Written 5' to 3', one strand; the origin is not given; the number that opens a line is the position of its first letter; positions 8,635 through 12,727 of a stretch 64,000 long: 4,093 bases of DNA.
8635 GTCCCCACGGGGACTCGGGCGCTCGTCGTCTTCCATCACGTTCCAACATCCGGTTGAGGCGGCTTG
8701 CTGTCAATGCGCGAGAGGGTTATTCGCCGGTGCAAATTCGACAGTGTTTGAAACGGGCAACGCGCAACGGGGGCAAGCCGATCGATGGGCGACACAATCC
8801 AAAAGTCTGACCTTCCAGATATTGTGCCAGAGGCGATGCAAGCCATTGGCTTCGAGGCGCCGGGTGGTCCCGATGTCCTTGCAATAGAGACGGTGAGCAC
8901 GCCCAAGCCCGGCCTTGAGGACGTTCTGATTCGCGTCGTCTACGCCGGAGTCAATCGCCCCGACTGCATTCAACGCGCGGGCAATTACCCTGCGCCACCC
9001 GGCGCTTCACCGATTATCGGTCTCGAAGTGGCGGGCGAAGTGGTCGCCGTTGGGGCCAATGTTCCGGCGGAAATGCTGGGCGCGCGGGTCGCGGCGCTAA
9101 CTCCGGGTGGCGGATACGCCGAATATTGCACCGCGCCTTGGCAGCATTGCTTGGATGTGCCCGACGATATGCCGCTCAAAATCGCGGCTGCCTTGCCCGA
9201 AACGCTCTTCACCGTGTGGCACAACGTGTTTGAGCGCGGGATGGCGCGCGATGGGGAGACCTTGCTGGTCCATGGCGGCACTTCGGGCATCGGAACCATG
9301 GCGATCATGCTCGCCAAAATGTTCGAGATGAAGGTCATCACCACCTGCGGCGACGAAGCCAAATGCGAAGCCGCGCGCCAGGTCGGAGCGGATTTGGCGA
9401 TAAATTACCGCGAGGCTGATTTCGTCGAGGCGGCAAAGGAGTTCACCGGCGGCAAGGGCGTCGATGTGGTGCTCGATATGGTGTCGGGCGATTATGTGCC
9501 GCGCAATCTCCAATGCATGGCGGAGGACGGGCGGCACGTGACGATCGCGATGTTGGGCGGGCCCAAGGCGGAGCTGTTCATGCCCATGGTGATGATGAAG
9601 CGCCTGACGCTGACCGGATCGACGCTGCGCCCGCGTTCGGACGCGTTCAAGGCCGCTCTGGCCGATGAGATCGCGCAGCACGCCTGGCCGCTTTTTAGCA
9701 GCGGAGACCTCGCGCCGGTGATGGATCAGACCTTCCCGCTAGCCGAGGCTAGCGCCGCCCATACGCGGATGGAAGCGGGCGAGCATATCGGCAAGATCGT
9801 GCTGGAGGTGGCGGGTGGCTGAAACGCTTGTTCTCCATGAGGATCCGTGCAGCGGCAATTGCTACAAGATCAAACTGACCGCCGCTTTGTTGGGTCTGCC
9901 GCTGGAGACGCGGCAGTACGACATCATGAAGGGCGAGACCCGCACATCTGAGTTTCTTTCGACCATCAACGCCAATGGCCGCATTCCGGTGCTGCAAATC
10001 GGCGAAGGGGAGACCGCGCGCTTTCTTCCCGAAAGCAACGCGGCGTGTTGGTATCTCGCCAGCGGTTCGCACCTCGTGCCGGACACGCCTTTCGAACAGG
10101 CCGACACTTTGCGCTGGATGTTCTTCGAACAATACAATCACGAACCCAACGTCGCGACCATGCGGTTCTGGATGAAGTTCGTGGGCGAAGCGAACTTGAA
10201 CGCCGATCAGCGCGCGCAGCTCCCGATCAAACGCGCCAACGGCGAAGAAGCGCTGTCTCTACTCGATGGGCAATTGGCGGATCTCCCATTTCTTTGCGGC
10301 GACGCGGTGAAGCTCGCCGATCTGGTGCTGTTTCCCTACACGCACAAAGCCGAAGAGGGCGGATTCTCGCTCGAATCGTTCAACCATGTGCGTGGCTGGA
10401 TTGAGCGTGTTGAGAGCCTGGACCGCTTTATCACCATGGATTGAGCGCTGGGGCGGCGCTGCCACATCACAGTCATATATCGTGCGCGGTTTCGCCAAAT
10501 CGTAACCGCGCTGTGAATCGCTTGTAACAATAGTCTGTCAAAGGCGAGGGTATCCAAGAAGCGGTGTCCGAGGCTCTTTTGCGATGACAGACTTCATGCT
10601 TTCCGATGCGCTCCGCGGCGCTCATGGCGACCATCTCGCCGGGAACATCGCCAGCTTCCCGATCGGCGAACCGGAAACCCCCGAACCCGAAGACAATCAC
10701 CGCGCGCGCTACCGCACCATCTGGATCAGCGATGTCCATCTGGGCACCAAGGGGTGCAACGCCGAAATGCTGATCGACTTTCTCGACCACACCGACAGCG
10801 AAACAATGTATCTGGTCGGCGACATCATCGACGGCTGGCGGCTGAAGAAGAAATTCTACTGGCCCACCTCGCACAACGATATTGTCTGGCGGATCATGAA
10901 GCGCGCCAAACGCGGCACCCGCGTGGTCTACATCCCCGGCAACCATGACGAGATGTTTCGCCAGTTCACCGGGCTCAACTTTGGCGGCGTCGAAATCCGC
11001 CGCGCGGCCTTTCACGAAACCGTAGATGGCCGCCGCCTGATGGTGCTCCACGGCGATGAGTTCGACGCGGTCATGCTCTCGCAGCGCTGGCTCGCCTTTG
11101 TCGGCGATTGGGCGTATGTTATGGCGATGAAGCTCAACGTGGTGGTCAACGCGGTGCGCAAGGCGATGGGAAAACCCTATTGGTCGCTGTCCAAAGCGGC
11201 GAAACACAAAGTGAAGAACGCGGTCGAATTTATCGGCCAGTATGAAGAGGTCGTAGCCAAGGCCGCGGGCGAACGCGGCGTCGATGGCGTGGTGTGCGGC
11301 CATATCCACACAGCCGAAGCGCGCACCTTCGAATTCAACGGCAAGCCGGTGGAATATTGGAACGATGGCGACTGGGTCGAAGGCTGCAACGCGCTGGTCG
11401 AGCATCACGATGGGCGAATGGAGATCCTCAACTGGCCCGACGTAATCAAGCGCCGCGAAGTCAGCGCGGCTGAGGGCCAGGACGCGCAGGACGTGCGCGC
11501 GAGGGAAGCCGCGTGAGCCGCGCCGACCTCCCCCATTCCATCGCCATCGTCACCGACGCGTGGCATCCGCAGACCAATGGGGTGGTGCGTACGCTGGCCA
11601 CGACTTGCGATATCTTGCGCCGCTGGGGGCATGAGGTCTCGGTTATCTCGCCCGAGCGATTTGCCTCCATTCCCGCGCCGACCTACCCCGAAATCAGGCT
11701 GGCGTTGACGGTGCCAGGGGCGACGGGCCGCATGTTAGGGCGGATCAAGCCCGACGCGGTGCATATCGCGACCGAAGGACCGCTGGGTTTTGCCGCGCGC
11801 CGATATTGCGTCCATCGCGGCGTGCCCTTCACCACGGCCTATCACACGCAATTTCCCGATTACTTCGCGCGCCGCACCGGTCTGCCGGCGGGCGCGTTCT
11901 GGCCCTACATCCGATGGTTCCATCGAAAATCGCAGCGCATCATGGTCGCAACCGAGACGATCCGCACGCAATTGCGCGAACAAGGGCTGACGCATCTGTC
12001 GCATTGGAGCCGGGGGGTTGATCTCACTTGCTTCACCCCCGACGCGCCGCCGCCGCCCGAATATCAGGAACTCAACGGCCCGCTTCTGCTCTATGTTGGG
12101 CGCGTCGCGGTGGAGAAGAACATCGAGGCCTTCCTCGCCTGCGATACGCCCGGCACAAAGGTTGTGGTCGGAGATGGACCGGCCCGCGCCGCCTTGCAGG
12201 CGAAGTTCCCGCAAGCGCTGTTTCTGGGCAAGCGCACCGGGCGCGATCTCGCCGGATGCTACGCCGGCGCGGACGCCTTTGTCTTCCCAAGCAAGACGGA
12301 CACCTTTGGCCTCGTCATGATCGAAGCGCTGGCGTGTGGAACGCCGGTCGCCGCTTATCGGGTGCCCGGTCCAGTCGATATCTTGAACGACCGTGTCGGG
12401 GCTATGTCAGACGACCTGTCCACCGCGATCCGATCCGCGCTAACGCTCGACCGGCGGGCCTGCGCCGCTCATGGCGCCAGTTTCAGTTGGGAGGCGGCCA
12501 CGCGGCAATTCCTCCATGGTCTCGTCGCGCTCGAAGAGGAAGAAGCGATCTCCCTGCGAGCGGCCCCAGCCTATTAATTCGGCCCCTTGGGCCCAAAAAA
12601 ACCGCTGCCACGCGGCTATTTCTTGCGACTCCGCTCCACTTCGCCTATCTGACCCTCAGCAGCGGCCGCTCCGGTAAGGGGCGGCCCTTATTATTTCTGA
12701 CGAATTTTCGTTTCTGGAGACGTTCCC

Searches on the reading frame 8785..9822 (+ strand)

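Call 91: search_protein_families(library=pfam, proteins=[window:8785-9822:+], max_evalue=0.00001)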
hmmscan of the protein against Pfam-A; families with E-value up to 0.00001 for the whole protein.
window:8785-9822:+ (345 aa): 3 families
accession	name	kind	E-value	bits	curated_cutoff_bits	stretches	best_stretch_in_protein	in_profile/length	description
PF00107.32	ADH_zinc_N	-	1.1e-30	106.7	31.8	1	168-292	1-124/129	Zinc-binding dehydrogenase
PF13602.12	ADH_zinc_N_2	-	1.8e-26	94.1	27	1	201-340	2-134/134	Zinc-binding dehydrogenase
PF08240.17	ADH_N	-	1.2e-14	54.8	23.5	1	45-127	3-104/104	Alcohol dehydrogenase GroES-like domain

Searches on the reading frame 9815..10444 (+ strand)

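Call 91: search_protein_families(library=pfam, proteins=[window:9815-10444:+], max_evalue=0.00001)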
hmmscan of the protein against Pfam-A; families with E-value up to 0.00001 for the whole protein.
window:9815-10444:+ (209 aa): 4 families
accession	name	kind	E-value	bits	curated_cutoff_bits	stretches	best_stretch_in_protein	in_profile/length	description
PF00043.30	GST_C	-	3.3e-07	30.9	20.7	1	136-202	24-92/93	Glutathione S-transferase, C-terminal domain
PF13410.11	GST_C_2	-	3.6e-07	30.6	24.9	1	140-198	8-69/69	Glutathione S-transferase, C-terminal domain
PF13409.12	GST_N_2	-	7.8e-07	30.1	25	1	15-82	4-68/70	Glutathione S-transferase, N-terminal domain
PF02798.26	GST_N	-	8.5e-06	26.5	20.9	0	15-82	13-75/76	Glutathione S-transferase, N-terminal domain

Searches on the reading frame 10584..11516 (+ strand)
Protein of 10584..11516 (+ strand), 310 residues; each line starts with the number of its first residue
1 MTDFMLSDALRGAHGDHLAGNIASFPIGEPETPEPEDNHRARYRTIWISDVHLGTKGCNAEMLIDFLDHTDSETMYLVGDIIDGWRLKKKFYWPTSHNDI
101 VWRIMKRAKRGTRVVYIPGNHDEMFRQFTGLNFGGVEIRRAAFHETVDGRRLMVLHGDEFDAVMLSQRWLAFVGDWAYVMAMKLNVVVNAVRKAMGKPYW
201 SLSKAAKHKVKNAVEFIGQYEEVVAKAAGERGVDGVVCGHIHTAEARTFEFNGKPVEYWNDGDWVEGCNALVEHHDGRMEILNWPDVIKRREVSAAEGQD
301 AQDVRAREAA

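Call 91: search_protein_families(library=pfam, proteins=[window:10584-11516:+], max_evalue=0.00001)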
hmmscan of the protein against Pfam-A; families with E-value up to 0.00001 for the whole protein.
window:10584-11516:+ (310 aa): 1 family
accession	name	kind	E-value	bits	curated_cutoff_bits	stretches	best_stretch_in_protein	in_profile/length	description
PF00149.33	Metallophos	-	5.8e-10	40.4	21.5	1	44-243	2-190/191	Calcineurin-like phosphoesterase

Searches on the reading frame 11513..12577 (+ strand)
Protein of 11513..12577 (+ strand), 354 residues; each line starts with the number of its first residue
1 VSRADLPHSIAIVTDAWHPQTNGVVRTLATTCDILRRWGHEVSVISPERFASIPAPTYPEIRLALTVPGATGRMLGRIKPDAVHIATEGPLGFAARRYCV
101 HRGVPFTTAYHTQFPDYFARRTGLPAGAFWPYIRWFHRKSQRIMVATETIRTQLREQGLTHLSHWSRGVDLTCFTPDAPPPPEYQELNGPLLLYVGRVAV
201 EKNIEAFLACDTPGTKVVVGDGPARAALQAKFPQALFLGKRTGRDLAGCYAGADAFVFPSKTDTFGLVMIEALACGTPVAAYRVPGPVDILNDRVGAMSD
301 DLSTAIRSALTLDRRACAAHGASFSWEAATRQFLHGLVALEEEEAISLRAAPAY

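Call 91: search_protein_families(library=pfam, proteins=[window:11513-12577:+], max_evalue=0.00001)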
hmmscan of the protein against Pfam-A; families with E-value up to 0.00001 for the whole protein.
window:11513-12577:+ (354 aa): 5 families
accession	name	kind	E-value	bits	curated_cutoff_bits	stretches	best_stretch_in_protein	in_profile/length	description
PF13439.12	Glyco_transf_4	-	1.1e-22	81.3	28.5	1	22-171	2-168/170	Glycosyltransferase Family 4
PF13692.12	Glyco_trans_1_4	-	2.8e-17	63.7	27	1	190-298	2-123/142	Glycosyl transferases group 1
PF00534.26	Glycos_transf_1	-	5.7e-16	59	26.4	1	188-296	14-137/172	Glycosyl transferases group 1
PF13579.12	Glyco_trans_4_4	-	1.1e-11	45.8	29.7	1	23-159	2-147/158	Glycosyl transferase 4-like domain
PF20706.3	GT4-conflict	-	3.1e-06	26.9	26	1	248-298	277-327/385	Family 4 Glycosyltransferase in conflict systems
